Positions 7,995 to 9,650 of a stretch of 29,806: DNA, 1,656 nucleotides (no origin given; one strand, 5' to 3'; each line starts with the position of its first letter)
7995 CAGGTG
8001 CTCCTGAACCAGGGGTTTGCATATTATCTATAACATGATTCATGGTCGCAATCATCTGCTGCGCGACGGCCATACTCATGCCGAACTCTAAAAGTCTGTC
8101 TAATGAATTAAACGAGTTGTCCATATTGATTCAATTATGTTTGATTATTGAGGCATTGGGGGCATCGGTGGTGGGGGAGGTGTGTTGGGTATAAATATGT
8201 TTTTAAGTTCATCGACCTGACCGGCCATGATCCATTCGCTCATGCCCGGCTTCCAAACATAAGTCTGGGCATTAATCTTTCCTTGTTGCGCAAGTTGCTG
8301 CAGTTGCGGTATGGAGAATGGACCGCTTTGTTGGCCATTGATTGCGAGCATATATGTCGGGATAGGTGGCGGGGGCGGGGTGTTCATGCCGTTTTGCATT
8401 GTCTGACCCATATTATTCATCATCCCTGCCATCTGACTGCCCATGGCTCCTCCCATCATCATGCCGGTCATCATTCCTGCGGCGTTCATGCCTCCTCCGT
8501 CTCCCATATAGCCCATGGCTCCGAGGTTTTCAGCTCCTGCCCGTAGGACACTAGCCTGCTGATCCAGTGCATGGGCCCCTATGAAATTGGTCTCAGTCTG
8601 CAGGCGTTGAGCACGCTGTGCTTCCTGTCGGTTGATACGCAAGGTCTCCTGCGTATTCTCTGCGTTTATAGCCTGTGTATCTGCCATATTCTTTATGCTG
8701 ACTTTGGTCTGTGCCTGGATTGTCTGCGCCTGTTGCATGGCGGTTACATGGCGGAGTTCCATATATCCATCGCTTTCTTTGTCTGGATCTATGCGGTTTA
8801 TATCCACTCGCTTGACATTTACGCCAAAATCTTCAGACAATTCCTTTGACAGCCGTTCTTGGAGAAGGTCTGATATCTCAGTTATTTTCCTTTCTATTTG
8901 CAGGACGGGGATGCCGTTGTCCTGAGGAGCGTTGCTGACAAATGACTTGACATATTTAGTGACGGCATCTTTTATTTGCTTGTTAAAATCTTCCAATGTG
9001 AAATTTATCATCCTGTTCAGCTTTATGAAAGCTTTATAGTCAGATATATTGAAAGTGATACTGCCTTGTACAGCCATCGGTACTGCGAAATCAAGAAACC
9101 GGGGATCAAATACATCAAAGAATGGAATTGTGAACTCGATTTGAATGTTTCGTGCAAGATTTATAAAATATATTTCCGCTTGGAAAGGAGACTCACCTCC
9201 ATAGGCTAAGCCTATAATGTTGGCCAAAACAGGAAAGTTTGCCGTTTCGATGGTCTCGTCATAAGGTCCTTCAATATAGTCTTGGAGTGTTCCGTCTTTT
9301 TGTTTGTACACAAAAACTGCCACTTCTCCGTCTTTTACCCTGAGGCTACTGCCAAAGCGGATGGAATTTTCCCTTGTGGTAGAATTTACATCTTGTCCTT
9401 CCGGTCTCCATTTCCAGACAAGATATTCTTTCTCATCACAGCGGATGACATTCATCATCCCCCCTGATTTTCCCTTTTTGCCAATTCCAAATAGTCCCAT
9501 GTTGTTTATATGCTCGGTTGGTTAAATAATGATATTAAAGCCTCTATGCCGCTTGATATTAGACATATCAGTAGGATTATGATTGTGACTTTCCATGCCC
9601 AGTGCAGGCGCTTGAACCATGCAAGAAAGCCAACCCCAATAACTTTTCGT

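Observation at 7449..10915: Five-gene membrane module: secreted protein, zinc-ribbon/TerB-like protein, SPFH(Band-7) protein fused to GYF_2, stand-alone GYF_2 paralog, small 3-TM protein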

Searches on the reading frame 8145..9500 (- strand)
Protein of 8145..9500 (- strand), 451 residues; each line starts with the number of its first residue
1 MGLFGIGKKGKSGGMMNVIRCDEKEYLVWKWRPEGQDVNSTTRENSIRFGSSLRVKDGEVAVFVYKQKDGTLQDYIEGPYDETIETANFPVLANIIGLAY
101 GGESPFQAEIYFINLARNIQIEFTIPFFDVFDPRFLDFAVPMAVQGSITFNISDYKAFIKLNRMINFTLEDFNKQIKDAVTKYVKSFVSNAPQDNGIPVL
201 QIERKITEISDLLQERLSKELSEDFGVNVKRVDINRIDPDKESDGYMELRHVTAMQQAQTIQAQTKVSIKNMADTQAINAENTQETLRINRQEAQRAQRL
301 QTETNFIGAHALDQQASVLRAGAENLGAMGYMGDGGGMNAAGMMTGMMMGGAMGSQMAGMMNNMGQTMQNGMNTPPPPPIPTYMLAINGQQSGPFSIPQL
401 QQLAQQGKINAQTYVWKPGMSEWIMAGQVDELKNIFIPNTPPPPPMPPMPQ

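Call 4: search_protein_families(library=pfam, proteins=[window:8145-9500:-], max_evalue=1)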
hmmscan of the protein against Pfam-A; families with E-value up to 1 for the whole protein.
window:8145-9500:- (451 aa): 5 families
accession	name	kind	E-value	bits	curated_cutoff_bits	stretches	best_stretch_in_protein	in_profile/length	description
PF13421.11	Band_7_1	-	2.4e-23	83.3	24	1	43-239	7-195/211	SPFH domain-Band 7 family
PF14237.11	GYF_2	-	9e-21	73.8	25.8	1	383-432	1-50/50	GYF domain 2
PF01145.31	Band_7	-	0.0003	21.4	23.6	1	139-264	57-173/176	SPFH domain / Band 7 family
PF20944.2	StcE_b-sandwich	-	0.11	13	27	1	39-70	38-69/75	Metalloprotease StcE, beta-sandwich domain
PF02213.21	GYF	-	0.14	12.3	25.7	1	388-424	7-43/45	GYF domain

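Call 7: search_protein_families(library=ncbifam, proteins=[window:8145-9500:-], max_evalue=0.1)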
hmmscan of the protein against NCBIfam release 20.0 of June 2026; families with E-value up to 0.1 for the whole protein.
window:8145-9500:- (451 aa): 1 family
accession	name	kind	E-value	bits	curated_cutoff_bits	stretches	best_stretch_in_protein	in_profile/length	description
NF033761.1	gliding_GltJ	equivalog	5.4e-06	25.8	450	1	383-448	150-215/671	adventurous gliding motility protein GltJ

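Call 8: search_protein_families(library=padloc, proteins=[window:8145-9500:-], max_evalue=0.1)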
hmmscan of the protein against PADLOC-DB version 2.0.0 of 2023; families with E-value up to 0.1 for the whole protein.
window:8145-9500:- (451 aa): 1 family
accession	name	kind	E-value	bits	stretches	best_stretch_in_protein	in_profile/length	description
PDLC03687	HEase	-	0.029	12.3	1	231-286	71-123/178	homing endonuclease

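Call 9: find_homologous_proteins(query=window:8145-9500:-, max_evalue=0.00001)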
Query window:8145-9500:- (451 aa): 8000 proteins with E <= 0.00001 among 8000 candidates; the best 120 are listed.
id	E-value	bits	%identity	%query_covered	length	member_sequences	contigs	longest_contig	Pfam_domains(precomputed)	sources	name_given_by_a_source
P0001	1.3e-297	1005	98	100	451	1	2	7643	PF01145.32,PF13421.12,PF14237.12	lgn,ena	-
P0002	4.1e-297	1003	98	100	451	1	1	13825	PF13421.12,PF14237.12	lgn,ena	-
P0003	7.5e-297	1002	98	100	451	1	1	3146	PF01145.32,PF13421.12,PF14237.12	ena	-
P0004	7.8e-297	1002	98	100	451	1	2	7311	PF13421.12,PF14237.12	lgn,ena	-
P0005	1.3e-292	988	96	100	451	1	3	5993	PF13421.12,PF14237.12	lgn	-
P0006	8.3e-290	979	95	98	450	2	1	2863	PF01145.32,PF13421.12,PF14237.12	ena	-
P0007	1.9e-289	978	95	98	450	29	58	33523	PF01145.32,PF13421.12,PF14237.12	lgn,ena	-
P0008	2.9e-288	974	95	98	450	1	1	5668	PF13421.12,PF14237.12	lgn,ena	-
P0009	3.7e-288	974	95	98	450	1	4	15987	PF13421.12,PF14237.12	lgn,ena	-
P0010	1.2e-287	972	94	98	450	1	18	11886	PF13421.12,PF14237.12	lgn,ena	-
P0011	1.4e-287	972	95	98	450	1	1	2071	PF13421.12,PF14237.12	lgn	-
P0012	7.9e-287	969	94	98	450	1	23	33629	PF01145.32,PF13421.12,PF14237.12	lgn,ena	-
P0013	5.9e-286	966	95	98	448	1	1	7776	PF13421.12,PF14237.12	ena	-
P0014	1.1e-282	956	94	98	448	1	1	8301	PF13421.12,PF14237.12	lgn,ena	-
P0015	1.3e-282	955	96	97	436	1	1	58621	PF01145.32,PF13421.12,PF14237.12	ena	-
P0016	3.6e-282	954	95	94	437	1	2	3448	PF01145.32,PF13421.12,PF14237.12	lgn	-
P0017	4.0e-282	954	95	97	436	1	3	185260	PF01145.32,PF13421.12,PF14237.12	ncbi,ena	-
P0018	2.7e-281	951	95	94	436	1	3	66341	PF01145.32,PF13421.12,PF14237.12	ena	-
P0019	4.5e-271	917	89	98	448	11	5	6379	PF13421.12,PF14237.12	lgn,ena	-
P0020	5.9e-250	848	82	98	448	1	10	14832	PF13421.12,PF14237.12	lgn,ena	-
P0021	5.9e-250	848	82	98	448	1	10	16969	PF13421.12,PF14237.12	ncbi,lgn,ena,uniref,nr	ncbi:MAG: SPFH domain-containing protein [Bacteroidetes bacterium]|uniref:SPFH domain-containing pro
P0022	8.5e-250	847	81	99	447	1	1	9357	PF13421.12,PF14237.12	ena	-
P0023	9.4e-250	847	82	98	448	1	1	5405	PF13421.12,PF14237.12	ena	-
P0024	1.7e-249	846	81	99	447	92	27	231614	PF13421.12,PF14237.12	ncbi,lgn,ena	-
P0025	2.4e-249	846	81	99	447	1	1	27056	PF13421.12,PF14237.12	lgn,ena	-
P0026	3.1e-249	845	81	99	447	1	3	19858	PF13421.12,PF14237.12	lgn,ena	-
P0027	5.0e-249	845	81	99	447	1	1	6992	PF13421.12,PF14237.12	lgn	-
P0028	8.6e-249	844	81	98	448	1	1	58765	PF13421.12,PF14237.12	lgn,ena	-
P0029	1.4e-248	843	81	98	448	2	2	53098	PF13421.12,PF14237.12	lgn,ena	-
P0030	1.9e-248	843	81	99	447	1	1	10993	PF13421.12,PF14237.12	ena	-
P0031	6.3e-248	841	81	98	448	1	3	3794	PF13421.12,PF14237.12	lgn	-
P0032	7.2e-248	841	81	98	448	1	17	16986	PF13421.12,PF14237.12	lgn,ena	-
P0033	9.9e-248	840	81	98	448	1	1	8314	PF13421.12,PF14237.12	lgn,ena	-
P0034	2.1e-247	839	81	98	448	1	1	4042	PF13421.12,PF14237.12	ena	-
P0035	2.1e-247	839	81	97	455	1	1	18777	PF13421.12,PF14237.12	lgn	-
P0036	2.2e-247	839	81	98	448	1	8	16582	PF13421.12,PF14237.12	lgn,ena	-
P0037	5.1e-247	838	81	99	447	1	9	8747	PF13421.12,PF14237.12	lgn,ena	-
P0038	5.2e-247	838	80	98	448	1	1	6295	PF13421.12,PF14237.12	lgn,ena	-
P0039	5.9e-247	838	81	98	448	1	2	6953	PF13421.12,PF14237.12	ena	-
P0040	1.4e-246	837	80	99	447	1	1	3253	PF13421.12,PF14237.12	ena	-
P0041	1.5e-246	836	80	99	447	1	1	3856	PF13421.12,PF14237.12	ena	-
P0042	2.1e-246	836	81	98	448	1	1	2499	PF13421.12,PF14237.12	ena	-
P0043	4.5e-246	835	81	98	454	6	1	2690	PF13421.12,PF14237.12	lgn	-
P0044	2.8e-244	829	80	98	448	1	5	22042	PF13421.12,PF14237.12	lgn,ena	-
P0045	2.1e-242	823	79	97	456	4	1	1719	PF13421.12,PF14237.12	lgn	-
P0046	9.1e-242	821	77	98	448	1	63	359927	PF13421.12,PF14237.12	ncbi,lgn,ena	-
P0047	1.1e-241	820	78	98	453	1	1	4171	PF13421.12,PF14237.12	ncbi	-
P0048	1.9e-241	820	82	94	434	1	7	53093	PF13421.12,PF14237.12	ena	-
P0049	2.4e-241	819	77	98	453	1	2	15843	PF13421.12,PF14237.12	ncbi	-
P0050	4.0e-241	819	77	98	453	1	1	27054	PF13421.12,PF14237.12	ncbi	-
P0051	5.3e-241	818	81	96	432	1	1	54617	PF13421.12,PF14237.12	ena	-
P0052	8.1e-241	818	78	98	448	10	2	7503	PF13421.12,PF14237.12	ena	-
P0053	8.9e-241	818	79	97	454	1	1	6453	PF13421.12,PF14237.12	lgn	-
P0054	2.0e-240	816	81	96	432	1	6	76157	PF13421.12,PF14237.12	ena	-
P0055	2.7e-240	816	79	94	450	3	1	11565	PF13421.12,PF14237.12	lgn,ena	-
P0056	5.1e-240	815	78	98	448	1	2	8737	PF13421.12,PF14237.12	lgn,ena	-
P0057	1.5e-239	813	77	98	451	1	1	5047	PF13421.12,PF14237.12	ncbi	-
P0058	7.3e-239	811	80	98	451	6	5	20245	PF13421.12,PF14237.12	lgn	-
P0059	9.0e-239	811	81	94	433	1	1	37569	PF13421.12,PF14237.12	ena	-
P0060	1.8e-238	810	81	94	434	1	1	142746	PF13421.12,PF14237.12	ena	-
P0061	2.7e-238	809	81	94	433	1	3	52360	PF13421.12,PF14237.12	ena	-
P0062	7.3e-236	801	75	98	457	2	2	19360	PF13421.12,PF14237.12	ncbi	-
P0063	1.4e-235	800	77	98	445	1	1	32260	PF13421.12,PF14237.12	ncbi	-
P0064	3.3e-235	799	78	98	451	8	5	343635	PF13421.12,PF14237.12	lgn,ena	-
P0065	1.6e-234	797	76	97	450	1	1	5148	PF13421.12,PF14237.12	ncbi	-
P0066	1.6e-233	794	76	97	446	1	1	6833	PF13421.12,PF14237.12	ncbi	-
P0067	8.2e-231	785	77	97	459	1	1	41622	PF13421.12,PF14237.12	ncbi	-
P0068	2.7e-230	783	82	92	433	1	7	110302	PF13421.12,PF14237.12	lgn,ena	-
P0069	9.0e-229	778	75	97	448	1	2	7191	PF13421.12,PF14237.12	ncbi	-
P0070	1.3e-227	774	76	99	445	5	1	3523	PF13421.12,PF14237.12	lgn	-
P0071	9.3e-223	758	74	99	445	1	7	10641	PF13421.12,PF14237.12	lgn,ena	-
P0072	1.6e-222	757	74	96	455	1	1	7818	PF13421.12,PF14237.12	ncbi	-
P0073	4.5e-222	756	74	97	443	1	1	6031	PF13421.12,PF14237.12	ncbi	-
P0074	7.4e-222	755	82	88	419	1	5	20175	PF13421.12,PF14237.12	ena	-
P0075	4.4e-221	753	73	99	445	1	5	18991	PF13421.12,PF14237.12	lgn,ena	-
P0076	1.7e-220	751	73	99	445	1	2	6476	PF13421.12,PF14237.12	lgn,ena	-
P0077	2.4e-220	750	73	99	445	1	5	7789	PF13421.12,PF14237.12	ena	-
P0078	2.4e-220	750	73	99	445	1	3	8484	PF13421.12,PF14237.12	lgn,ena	-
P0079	2.5e-220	750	73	99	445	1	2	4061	PF13421.12,PF14237.12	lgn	-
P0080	2.2e-219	747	73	99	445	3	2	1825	PF13421.12,PF14237.12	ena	-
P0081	4.8e-218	743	74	97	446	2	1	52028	PF13421.12,PF14237.12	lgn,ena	-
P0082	1.5e-217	741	74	95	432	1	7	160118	PF13421.12,PF14237.12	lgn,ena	-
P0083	1.1e-216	738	74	97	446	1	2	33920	PF13421.12,PF14237.12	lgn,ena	-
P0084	3.6e-216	736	73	97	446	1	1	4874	PF13421.12,PF14237.12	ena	-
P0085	2.5e-215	734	74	95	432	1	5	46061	PF13421.12,PF14237.12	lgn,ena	-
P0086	4.0e-215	733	73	95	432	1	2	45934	PF13421.12,PF14237.12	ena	-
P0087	4.9e-215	733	74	95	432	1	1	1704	PF13421.12,PF14237.12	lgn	-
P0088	4.9e-215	733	72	98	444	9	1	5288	PF13421.12,PF14237.12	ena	-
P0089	5.2e-215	733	72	98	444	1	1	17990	PF13421.12,PF14237.12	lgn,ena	-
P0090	6.2e-215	732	73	95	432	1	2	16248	PF13421.12,PF14237.12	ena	-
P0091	8.4e-215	732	73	95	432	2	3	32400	PF13421.12,PF14237.12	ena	-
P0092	1.8e-214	731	70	98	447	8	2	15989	PF13421.12,PF14237.12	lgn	-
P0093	6.0e-214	729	72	97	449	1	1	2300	PF13421.12,PF14237.12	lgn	-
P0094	2.9e-213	727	72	97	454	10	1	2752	PF13421.12,PF14237.12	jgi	jgi:membrane protease subunit (stomatin/prohibitin family)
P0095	6.0e-213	726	70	98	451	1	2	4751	PF13421.12,PF14237.12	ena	-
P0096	1.1e-212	725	72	97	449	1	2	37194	PF13421.12,PF14237.12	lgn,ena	-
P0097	1.7e-212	724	70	97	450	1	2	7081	PF13421.12,PF14237.12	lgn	-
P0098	4.7e-212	723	70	98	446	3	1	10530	PF13421.12,PF14237.12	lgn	-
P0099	5.3e-212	723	74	91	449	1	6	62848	PF13421.12,PF14237.12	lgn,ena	-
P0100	5.8e-212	723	70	98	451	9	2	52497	PF13421.12,PF14237.12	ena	-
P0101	1.1e-211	722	70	97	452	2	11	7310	PF13421.12,PF14237.12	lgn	-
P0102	1.8e-211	721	71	97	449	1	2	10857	PF13421.12,PF14237.12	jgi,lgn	-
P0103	2.0e-211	721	70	97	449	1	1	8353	PF13421.12,PF14237.12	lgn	-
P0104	4.2e-211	720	71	97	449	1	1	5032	PF13421.12,PF14237.12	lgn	-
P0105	5.1e-211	719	71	97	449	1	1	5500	PF13421.12,PF14237.12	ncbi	-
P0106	6.0e-211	719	71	97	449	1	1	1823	PF13421.12,PF14237.12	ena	-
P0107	8.4e-211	719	71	97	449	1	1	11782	PF13421.12,PF14237.12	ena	-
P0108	1.3e-210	718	72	93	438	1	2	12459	PF13421.12,PF14237.12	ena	-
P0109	1.4e-210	718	70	97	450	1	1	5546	PF13421.12,PF14237.12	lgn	-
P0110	1.4e-210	718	70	98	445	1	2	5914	PF13421.12,PF14237.12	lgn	-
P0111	1.5e-210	718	71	97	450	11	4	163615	PF13421.12,PF14237.12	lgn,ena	-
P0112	1.6e-210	718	71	97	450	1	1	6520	PF13421.12,PF14237.12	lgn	-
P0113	2.4e-210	717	71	97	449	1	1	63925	PF13421.12,PF14237.12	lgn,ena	-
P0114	2.9e-210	717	71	99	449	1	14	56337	PF13421.12,PF14237.12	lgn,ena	-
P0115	3.5e-210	717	68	98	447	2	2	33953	PF13421.12,PF14237.12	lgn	-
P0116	3.6e-210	717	67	97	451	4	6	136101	PF13421.12,PF14237.12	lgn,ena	-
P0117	3.7e-210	717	70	99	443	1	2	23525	PF13421.12,PF14237.12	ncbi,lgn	-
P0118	3.8e-210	717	71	99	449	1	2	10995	PF13421.12,PF14237.12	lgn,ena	-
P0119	4.1e-210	716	71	99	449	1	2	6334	PF13421.12,PF14237.12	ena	-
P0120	4.6e-210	716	71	97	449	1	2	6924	PF13421.12,PF14237.12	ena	-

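Call 11: find_related_loci(query=A1, collection=genome_contigs, flank=8000)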
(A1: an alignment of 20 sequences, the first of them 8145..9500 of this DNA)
Query A1 (451 aa) in genome_contigs; peptide patterns used: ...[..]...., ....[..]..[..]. (x = any residue, [..] = any of these).
445 stretches matched a pattern; 312 encode a relative of the query (tblastn E <= 1e-3); the best 80 are kept; 80 distinct loci.
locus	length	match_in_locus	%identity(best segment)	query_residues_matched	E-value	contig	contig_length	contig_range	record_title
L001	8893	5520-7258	82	1-439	0e+0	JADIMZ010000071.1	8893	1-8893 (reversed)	MAG: Candidatus Pullibacteroides excrementavium isolate 2889 A2M15__C235226_L8893_SRR9113710, whole genome shotgun seque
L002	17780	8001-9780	81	1-446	0e+0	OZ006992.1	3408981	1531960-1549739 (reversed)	MAG: uncultured Prevotella sp. isolate metabat2_pooled_hifiasm.683 MAG genome assembly, chromosome: 1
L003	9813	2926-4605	68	16-450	0e+0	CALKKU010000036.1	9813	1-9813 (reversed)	MAG TPA_asm: uncultured Bacteroidales bacterium isolate ERR2619720_bin.58_CONCOCT_v1.1_MAG genome assembly, contig: ERZ1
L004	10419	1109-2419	70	1-436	0e+0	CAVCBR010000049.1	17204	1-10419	bacterium isolate H07624-L1_cleanbin_000015 genome assembly, contig: Spades_H07624-L1_contig_1478, whole genome shotgun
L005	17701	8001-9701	72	1-437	0e+0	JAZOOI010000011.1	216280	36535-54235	MAG: Alistipes sp. isolate T1900045631_YK20190325.MAGScoT_cleanbin_000021 SGB_8058_k141_1438118, whole genome shotgun se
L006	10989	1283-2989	68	1-440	0e+0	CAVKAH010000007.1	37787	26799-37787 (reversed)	Oscillospiraceae bacterium isolate H07683-L1_cleanbin_000028 genome assembly, contig: Spades_H07683-L1_contig_628, whole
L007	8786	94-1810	68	1-440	0e+0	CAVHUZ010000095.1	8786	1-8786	Bacteroidaceae bacterium isolate H07677-L1_cleanbin_000034 genome assembly, contig: Spades_H07677-L1_contig_4998, whole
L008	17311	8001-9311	69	1-436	0e+0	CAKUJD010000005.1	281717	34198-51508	MAG: uncultured Muribaculaceae bacterium isolate REFINED_METABAT215_TOP10_CONTIGS_1500_ASSEMBLY_K77_MERGED__Hadza_MoBio_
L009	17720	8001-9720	71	1-442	0e+0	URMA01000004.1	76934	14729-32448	uncultured Porphyromonadaceae bacterium isolate UMGS1126 genome assembly, contig: NODE_59_length_76934_cov_5.941414, who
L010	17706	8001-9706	68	1-440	0e+0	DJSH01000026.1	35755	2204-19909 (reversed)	MAG TPA_asm: Candidatus Segatella violae isolate UBA6339 UBA6339_contig_821, whole genome shotgun sequence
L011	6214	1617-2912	66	1-436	0e+0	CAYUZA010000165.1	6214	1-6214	MAG TPA_asm: uncultured Saprospiraceae bacterium isolate SRP319275_co3_76 genome assembly, contig: NODE_12072_length_621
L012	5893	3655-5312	69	1-440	0e+0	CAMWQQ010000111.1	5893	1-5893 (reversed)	MAG TPA_asm: uncultured Odoribacter sp. isolate SRR14411283_bin.19_metawrap_v1.3_MAG genome assembly, contig: NODE.2623_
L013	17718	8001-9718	66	1-443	0e+0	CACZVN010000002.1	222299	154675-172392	MAG: uncultured Prevotellaceae bacterium isolate RUG12989 genome assembly, contig: RUG12989_asm_2, whole genome shotgun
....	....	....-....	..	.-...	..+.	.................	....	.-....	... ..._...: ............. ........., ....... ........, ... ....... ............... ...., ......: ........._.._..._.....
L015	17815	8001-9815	63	1-443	0e+0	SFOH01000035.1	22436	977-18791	MAG: Bacteroidales bacterium isolate W3P13.006 Contig589, whole genome shotgun sequence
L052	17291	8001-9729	67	1-445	1e-176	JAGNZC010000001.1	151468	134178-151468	MAG: Crocinitomicaceae bacterium isolate Go_Eff_bin_205 Go_Eff_74_length_151468_cov_7.435229, whole genome shotgun seque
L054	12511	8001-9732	67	1-445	3e-176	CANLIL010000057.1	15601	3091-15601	MAG: Flavobacteriales bacterium isolate ZE-13may13-96 genome assembly, contig: ZE-13may13-C3581, whole genome shotgun se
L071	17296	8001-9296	68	1-436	1e-174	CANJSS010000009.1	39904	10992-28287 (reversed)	MAG: Flavobacteriales bacterium isolate RH-23may17-180 genome assembly, contig: RH-23may17-C6983, whole genome shotgun s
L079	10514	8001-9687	64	1-446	2e-172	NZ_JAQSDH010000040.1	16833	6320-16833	MAG: Flavobacterium sp. isolate K-2018 MAG006 NODE_438_length_16833_cov_19.989868, whole genome shotgun sequence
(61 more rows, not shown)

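Call 13: find_encoding_contigs(protein=window:8145-9500:-, flank=10000, max_places=4)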
Protein window:8145-9500:- (451 aa): 2 contigs read that carry it; 1 place shown.
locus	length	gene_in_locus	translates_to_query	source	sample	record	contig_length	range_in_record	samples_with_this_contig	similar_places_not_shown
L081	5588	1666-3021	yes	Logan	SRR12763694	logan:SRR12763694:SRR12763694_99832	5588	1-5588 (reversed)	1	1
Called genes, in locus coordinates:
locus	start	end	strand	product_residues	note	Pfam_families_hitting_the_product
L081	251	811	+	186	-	-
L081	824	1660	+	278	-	-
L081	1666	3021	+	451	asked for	PF13421:Band_7_1, PF01145:Band_7 (weak), PF14237:GYF_2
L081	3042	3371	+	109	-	PF14237:GYF_2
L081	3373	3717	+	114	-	-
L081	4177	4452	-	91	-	PF06250:YhcG_C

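Call 14: find_encoding_contigs(protein=P0017, flank=10000, max_places=3)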
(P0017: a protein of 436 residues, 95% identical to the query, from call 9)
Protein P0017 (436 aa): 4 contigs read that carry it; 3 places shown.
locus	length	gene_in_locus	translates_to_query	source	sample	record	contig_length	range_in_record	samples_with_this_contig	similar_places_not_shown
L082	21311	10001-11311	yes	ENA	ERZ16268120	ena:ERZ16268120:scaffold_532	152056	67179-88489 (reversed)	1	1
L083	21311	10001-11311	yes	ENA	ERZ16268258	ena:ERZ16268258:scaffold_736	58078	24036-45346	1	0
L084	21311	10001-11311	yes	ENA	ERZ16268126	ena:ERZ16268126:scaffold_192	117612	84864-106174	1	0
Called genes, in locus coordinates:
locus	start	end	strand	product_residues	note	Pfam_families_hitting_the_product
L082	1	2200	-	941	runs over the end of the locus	PF12705:PDDEXK_1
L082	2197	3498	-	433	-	PF00342:PGI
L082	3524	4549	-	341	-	PF01210:NAD_Gly3P_dh_N, PF07479:NAD_Gly3P_dh_C, PF20618:GPD_NAD_C_bact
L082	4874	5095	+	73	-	PF13560:HTH_31 (weak), PF01381:HTH_3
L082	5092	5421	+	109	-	PF13657:Couple_hipA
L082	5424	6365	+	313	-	PF07804:HipA_C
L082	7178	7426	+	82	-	-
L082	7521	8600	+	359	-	-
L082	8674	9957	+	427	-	-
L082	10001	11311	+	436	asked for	PF13421:Band_7_1, PF01145:Band_7 (weak), PF14237:GYF_2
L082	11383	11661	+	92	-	PF14237:GYF_2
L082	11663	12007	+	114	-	-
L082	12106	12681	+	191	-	PF01470:Peptidase_C15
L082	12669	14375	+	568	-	PF00520:Ion_trans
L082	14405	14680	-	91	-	PF06250:YhcG_C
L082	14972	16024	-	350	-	PF12784:PDDEXK_2, PF09811:Yae1_N (faint), PF27070:HTH_Rpn_C (weak)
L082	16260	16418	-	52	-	PF12668:DUF3791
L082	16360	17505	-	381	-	PF13657:Couple_hipA, PF07804:HipA_C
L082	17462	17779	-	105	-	-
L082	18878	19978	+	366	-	PF14903:WG_beta_rep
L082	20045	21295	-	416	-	PF07714:PK_Tyr_Ser-Thr, PF00069:Pkinase, PF03109:ABC1 (weak)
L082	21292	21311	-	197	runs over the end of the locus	-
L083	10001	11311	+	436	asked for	PF13421:Band_7_1, PF01145:Band_7 (weak), PF14237:GYF_2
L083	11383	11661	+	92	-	PF14237:GYF_2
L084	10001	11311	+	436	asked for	PF13421:Band_7_1, PF01145:Band_7 (weak), PF14237:GYF_2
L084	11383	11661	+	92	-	PF14237:GYF_2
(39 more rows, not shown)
